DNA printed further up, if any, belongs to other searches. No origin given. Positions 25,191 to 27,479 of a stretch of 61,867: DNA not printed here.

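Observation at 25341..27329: Five-heme c-type cytochrome carrying a T9SS sorting domain, a candidate cell-surface electron-transfer protein in a Bacteroidota genome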

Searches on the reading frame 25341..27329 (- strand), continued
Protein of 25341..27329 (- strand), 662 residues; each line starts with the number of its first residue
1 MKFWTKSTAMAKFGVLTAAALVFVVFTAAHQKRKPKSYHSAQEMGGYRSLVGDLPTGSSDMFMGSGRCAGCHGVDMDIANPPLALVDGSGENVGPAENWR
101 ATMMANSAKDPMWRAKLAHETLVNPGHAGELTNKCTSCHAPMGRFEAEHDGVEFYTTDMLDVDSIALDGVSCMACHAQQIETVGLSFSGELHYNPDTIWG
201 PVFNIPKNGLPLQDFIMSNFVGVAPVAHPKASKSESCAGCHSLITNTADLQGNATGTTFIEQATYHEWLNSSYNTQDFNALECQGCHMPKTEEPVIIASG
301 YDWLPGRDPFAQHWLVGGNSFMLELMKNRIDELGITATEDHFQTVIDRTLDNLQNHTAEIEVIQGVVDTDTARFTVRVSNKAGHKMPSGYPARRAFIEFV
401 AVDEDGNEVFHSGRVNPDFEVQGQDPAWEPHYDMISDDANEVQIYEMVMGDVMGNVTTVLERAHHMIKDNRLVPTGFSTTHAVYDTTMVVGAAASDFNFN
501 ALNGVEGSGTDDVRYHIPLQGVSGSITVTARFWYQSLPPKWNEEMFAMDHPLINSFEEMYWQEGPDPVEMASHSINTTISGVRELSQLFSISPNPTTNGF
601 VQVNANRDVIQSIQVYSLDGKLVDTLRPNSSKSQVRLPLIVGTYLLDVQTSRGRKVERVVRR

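Call 61: list_cluster_members(proteins=[P0189, P0193, P0199, P0206, P0212, P0215, P0232, P0186, P0194, P0165])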
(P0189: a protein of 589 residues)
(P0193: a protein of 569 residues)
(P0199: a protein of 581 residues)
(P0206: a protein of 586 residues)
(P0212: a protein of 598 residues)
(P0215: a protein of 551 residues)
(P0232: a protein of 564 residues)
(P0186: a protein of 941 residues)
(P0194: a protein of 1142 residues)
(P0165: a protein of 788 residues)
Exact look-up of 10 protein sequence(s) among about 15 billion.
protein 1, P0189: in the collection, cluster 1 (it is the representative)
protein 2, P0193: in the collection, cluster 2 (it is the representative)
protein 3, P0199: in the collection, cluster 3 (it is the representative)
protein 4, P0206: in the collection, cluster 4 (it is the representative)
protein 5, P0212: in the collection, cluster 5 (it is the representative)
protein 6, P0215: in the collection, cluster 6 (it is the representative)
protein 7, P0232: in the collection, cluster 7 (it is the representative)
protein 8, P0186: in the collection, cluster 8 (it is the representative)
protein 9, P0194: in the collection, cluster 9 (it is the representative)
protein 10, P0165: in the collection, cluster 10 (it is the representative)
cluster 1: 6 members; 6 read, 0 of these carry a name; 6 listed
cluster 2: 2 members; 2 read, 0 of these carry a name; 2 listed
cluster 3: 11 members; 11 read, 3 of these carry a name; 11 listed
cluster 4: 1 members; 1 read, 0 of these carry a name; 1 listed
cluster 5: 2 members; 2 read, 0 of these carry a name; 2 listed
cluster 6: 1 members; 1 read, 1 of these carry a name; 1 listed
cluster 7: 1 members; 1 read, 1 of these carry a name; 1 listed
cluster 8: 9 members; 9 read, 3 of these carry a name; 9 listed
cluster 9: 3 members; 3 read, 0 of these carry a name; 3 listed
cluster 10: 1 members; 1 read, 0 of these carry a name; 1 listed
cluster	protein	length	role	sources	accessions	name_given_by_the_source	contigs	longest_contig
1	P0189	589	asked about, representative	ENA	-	-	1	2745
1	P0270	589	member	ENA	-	-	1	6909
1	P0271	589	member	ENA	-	-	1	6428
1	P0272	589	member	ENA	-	-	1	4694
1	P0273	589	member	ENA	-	-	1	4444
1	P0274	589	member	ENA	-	-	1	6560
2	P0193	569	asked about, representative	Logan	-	-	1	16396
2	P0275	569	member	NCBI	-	-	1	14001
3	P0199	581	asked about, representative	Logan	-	-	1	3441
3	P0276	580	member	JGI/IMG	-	hypothetical protein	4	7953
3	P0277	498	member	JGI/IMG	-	hypothetical protein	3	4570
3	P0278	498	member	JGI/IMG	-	hypothetical protein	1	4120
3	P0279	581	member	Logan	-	-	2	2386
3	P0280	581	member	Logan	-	-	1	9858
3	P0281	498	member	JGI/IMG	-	-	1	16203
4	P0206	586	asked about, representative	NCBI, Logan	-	-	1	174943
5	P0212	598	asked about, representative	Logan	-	-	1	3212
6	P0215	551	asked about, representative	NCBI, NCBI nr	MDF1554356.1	MAG: multiheme c-type cytochrome [Deferrisomatales bacterium] | multiheme c-type cytochrome [Deferrisomatales bacterium]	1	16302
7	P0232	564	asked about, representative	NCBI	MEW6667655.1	MAG: hypothetical protein AB1512_20800 [Thermodesulfobacteriota bacterium]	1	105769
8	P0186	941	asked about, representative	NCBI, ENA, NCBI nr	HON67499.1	MAG TPA: PQQ-dependent sugar dehydrogenase [Phycisphaerae bacterium] | PQQ-dependent sugar dehydrogenase [Phycisphaerae bacterium]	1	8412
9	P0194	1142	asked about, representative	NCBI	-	-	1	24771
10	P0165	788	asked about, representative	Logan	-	-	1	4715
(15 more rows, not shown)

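Call 62: find_encoding_contigs(protein=P0232, flank=8000, max_places=2)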
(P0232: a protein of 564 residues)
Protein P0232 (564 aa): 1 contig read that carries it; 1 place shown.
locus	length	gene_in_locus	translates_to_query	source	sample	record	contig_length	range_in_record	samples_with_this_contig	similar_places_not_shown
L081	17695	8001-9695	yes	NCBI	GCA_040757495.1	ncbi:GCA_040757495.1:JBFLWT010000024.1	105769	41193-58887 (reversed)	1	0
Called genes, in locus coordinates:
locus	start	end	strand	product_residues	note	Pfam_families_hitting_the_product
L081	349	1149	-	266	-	PF00528:BPD_transp_1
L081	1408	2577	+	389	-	PF00089:Trypsin, PF13365:Trypsin_2, PF13180:PDZ_2 (weak)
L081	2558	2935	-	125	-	-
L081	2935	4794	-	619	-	PF02730:AFOR_N, PF01314:AFOR_C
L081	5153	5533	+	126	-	PF00376:MerR, PF13411:MerR_1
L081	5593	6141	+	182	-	PF05573:NosL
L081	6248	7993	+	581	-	PF07732:Cu-oxidase_3, PF00394:Cu-oxidase, PF07731:Cu-oxidase_2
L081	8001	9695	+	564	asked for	-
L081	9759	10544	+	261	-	PF02463:SMC_N (weak), PF00005:ABC_tran, PF25199:nSTAND_NTPase5 (faint), PF13304:AAA_21 (faint)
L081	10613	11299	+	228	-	-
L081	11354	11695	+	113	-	-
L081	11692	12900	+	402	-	PF02687:FtsX (weak)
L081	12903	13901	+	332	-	-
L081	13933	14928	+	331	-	PF25954:Beta-barrel_RND_2, PF25967:RND-MFP_C (weak), PF25975:CzcB_C (weak)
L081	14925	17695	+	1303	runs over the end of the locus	PF00873:ACR_tran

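Call 63: find_encoding_contigs(protein=P0206, flank=8000, max_places=2)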
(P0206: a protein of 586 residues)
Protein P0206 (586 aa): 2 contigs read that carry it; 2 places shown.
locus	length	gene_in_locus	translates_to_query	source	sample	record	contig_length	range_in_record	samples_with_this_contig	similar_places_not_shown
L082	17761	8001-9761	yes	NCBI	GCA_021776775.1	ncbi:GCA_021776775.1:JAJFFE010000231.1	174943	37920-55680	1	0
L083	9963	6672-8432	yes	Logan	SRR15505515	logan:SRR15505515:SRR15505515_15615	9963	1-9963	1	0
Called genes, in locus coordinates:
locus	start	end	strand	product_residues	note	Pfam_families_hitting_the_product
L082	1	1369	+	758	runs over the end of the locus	PF00141:peroxidase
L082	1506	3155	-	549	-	PF03575:Peptidase_S51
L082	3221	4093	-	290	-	PF01636:APH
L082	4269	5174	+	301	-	-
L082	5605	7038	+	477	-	PF00753:Lactamase_B, PF00581:Rhodanese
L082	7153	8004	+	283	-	PF01925:TauE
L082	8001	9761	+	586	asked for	PF14522:Cytochrome_C7 (faint), PF22113:Mtrc-MtrF_II-IV_dom (faint), PF13435:Cytochrome_C554 (faint)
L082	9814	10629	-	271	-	-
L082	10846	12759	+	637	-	PF19363:DUF5939, PF00211:Guanylate_cyc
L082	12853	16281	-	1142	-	PF12795:MscS_porin, PF12794:MscS_TM, PF21088:MS_channel_1st, PF00924:MS_channel_2nd, PF21082:MS_channel_3rd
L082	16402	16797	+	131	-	-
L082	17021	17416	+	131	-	PF00072:Response_reg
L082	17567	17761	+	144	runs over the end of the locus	PF00072:Response_reg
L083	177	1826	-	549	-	PF03575:Peptidase_S51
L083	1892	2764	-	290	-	PF01636:APH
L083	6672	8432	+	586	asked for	PF14522:Cytochrome_C7 (faint), PF22113:Mtrc-MtrF_II-IV_dom (faint), PF13435:Cytochrome_C554 (faint)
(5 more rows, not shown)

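Call 64: find_encoding_contigs(protein=P0215, flank=7000, max_places=2)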
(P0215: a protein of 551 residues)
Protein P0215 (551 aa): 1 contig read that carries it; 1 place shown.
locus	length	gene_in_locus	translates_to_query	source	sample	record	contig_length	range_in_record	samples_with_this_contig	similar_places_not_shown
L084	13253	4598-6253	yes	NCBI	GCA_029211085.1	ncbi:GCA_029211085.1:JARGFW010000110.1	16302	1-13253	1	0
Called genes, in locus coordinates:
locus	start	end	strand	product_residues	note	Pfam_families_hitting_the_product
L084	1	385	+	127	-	?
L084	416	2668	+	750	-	PF17803:Cadherin_4, PF17963:Big_9, PF17803:Cadherin_4, PF17963:Big_9, PF17803:Cadherin_4, PF17892:Cadherin_5, PF17963:Big_9, PF17803:Cadherin_4, +3 more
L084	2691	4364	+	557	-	-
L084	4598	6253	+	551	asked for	PF14537:Cytochrom_c3_2 (faint), PF14522:Cytochrome_C7 (faint)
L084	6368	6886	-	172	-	-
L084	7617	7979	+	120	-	-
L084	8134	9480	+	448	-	-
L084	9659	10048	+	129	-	-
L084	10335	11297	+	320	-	PF08240:ADH_N, PF00107:ADH_zinc_N, PF13602:ADH_zinc_N_2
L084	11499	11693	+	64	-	-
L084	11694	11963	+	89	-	-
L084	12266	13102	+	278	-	PF00578:AhpC-TSA, PF08534:Redoxin, PF00515:TPR_1 (faint), PF07719:TPR_2 (faint), PF13428:TPR_14 (faint), PF13432:TPR_16 (weak), PF14559:TPR_19 (weak)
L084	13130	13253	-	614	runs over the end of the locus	PF00270:DEAD, PF00271:Helicase_C, PF16124:RecQ_Zn_bind, PF09382:RQC, PF00570:HRDC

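Call 65: find_encoding_contigs(protein=P0193, flank=7000, max_places=2)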
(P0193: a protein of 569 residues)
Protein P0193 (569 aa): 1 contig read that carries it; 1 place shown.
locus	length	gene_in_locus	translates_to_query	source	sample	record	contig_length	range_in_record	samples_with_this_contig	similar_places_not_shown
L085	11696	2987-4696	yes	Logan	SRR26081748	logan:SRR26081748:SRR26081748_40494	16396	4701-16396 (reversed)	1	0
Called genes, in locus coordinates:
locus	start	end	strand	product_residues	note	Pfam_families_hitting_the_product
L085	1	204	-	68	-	?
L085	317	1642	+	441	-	PF07676:PD40 (faint), PF26549:Tricorn_N (weak)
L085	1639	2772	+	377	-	PF08331:QueG_DUF1730, PF13484:Fer4_16, PF03130:HEAT_PBS (faint), PF13646:HEAT_2, PF13513:HEAT_EZ (weak)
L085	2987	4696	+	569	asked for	PF14537:Cytochrom_c3_2 (faint), PF22113:Mtrc-MtrF_II-IV_dom (faint), PF14522:Cytochrome_C7 (faint)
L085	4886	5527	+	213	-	PF02463:SMC_N (faint), PF13476:AAA_23 (weak), PF00005:ABC_tran, PF13304:AAA_21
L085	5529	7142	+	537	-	-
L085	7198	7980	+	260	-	PF01073:3Beta_HSD, PF01370:Epimerase, PF02719:Polysacc_synt_2 (faint), PF04321:RmlD_sub_bind (weak), PF16363:GDP_Man_Dehyd, PF13460:NAD_binding_10, PF07993:NAD_binding_4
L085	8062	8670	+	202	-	PF13489:Methyltransf_23, PF13649:Methyltransf_25, PF13847:Methyltransf_31, PF08241:Methyltransf_11, PF08242:Methyltransf_12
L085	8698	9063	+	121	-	-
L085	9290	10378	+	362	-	PF00318:Ribosomal_S2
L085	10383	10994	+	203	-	PF00889:EF_TS, PF25025:EF-Ts_N (weak)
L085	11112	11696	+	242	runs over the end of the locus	PF00696:AA_kinase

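Call 66: find_encoding_contigs(protein=P0241, flank=7000, max_places=2)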
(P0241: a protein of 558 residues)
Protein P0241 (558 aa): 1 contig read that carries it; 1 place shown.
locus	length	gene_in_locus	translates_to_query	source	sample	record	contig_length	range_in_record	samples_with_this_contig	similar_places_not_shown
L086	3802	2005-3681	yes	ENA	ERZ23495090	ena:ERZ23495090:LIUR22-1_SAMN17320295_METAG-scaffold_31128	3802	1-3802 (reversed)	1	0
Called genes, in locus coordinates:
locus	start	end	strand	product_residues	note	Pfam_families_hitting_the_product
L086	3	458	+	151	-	?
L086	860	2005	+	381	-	PF13442:Cytochrome_CBB3, PF00034:Cytochrom_C (weak)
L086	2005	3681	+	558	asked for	PF14522:Cytochrome_C7 (faint), PF22113:Mtrc-MtrF_II-IV_dom (faint)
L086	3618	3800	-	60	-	?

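Call 68: search_protein_families(library=pfam, proteins=[P0137, P0156, P0165, P0186, P0194, P0242, P0227, P0209, P0201, P0235], max_evalue=0.0001)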
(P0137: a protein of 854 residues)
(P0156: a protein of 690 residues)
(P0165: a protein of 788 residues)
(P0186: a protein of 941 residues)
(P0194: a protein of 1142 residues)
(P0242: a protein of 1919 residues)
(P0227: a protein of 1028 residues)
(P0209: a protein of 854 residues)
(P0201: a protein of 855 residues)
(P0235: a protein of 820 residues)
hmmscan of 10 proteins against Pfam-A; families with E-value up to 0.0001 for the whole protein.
P0137 (854 aa): 3 families
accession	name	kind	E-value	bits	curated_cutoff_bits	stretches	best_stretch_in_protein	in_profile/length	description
PF18962.6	Por_Secre_tail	-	6.8e-10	39.5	27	1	764-851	1-73/75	Secretion system C-terminal sorting domain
PF14522.11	Cytochrome_C7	-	9.1e-10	38.7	24.8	0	113-163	8-49/67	Cytochrome c7 and related cytochrome c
PF22113.1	Mtrc-MtrF_II-IV_dom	-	4.4e-07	30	30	0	51-164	75-165/176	Outer membrane cytochrome MtrC/MtrF-like, domains II/IV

P0156 (690 aa): 2 families
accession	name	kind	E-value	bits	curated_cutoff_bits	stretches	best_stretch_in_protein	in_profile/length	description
PF22113.1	Mtrc-MtrF_II-IV_dom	-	9.6e-07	28.9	30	0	49-158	79-165/176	Outer membrane cytochrome MtrC/MtrF-like, domains II/IV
PF14537.11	Cytochrom_c3_2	-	1.6e-05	25.7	25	0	108-158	22-66/79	Cytochrome c3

P0165 (788 aa): 3 families
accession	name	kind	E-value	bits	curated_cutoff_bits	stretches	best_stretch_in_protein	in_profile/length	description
PF22113.1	Mtrc-MtrF_II-IV_dom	-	3.9e-07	30.2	30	0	138-259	74-167/176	Outer membrane cytochrome MtrC/MtrF-like, domains II/IV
PF02335.20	Cytochrom_C552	-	1.4e-06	28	24.1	0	238-265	234-261/438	Cytochrome c552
PF14522.11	Cytochrome_C7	-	1.9e-05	24.8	24.8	0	138-255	43-66/67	Cytochrome c7 and related cytochrome c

P0186 (941 aa): 2 families
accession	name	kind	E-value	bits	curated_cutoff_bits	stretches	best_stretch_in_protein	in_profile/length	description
PF07995.17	GSDH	-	1.1e-19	71.4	25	1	69-403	2-325/332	Glucose / Sorbosone dehydrogenase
PF13442.11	Cytochrome_CBB3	-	7.2e-05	23.5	27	0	438-471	12-42/68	Cytochrome C oxidase, cbb3-type, subunit III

P0194 (1142 aa): 5 families
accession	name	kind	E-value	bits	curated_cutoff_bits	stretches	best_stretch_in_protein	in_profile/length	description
PF07995.17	GSDH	-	2.8e-38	132.5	25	1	43-291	1-226/332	Glucose / Sorbosone dehydrogenase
PF00754.31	F5_F8_type_C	-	2.1e-22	80.1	28.2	1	458-573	5-122/127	F5/8 type C domain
PF22633.2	F5_F8_type_C_2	-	1.4e-21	77.3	27.8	1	476-561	1-91/91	NedA-like, galactose-binding domain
PF22113.1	Mtrc-MtrF_II-IV_dom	-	5.8e-06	26.4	30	0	596-730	21-148/176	Outer membrane cytochrome MtrC/MtrF-like, domains II/IV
PF14522.11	Cytochrome_C7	-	2.4e-05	24.5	24.8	0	597-711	6-67/67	Cytochrome c7 and related cytochrome c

P0242 (1919 aa): 1 family
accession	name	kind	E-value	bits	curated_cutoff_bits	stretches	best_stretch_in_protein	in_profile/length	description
PF13442.11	Cytochrome_CBB3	-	1e-05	26.2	27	0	1747-1822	5-67/68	Cytochrome C oxidase, cbb3-type, subunit III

P0227 (1028 aa): 2 families
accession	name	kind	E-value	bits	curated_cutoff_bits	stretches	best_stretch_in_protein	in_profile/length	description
PF22113.1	Mtrc-MtrF_II-IV_dom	-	1.4e-07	31.6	30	0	54-170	76-167/176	Outer membrane cytochrome MtrC/MtrF-like, domains II/IV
PF14522.11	Cytochrome_C7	-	1e-05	25.7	24.8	0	59-167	13-67/67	Cytochrome c7 and related cytochrome c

P0209 (854 aa): 3 families
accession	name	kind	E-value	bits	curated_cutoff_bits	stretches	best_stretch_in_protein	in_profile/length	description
PF22113.1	Mtrc-MtrF_II-IV_dom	-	1.6e-08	34.7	30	0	353-467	77-166/176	Outer membrane cytochrome MtrC/MtrF-like, domains II/IV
PF14522.11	Cytochrome_C7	-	1.4e-05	25.3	24.8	0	515-572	37-66/67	Cytochrome c7 and related cytochrome c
PF14537.11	Cytochrom_c3_2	-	5.7e-05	23.9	25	0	410-466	22-66/79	Cytochrome c3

P0201 (855 aa): 2 families
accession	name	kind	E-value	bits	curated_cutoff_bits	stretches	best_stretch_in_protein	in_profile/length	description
PF22113.1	Mtrc-MtrF_II-IV_dom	-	3.6e-06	27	30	0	66-175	81-165/176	Outer membrane cytochrome MtrC/MtrF-like, domains II/IV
PF14522.11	Cytochrome_C7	-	3.6e-05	24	24.8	0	66-174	13-67/67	Cytochrome c7 and related cytochrome c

P0235 (820 aa): 7 families
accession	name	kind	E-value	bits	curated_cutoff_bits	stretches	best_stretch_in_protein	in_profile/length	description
PF00404.24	Dockerin_1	-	1.1e-08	35.5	22.9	1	763-809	3-56/57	Dockerin type I domain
PF04862.18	DUF642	-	2.6e-07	31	27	1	24-171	1-144/157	Protein of unknown function (DUF642)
PF22113.1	Mtrc-MtrF_II-IV_dom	-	4.8e-06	26.6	30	0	214-325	80-164/176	Outer membrane cytochrome MtrC/MtrF-like, domains II/IV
PF14522.11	Cytochrome_C7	-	9e-06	25.9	24.8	0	210-325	7-67/67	Cytochrome c7 and related cytochrome c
PF14537.11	Cytochrom_c3_2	-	2.2e-05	25.3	25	0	267-325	21-65/79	Cytochrome c3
PF13442.11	Cytochrome_CBB3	-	2.9e-05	24.8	27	0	267-292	6-30/68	Cytochrome C oxidase, cbb3-type, subunit III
PF02412.23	TSP_3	-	8e-05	22.7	25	0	727-748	15-36/36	Thrombospondin type 3 repeat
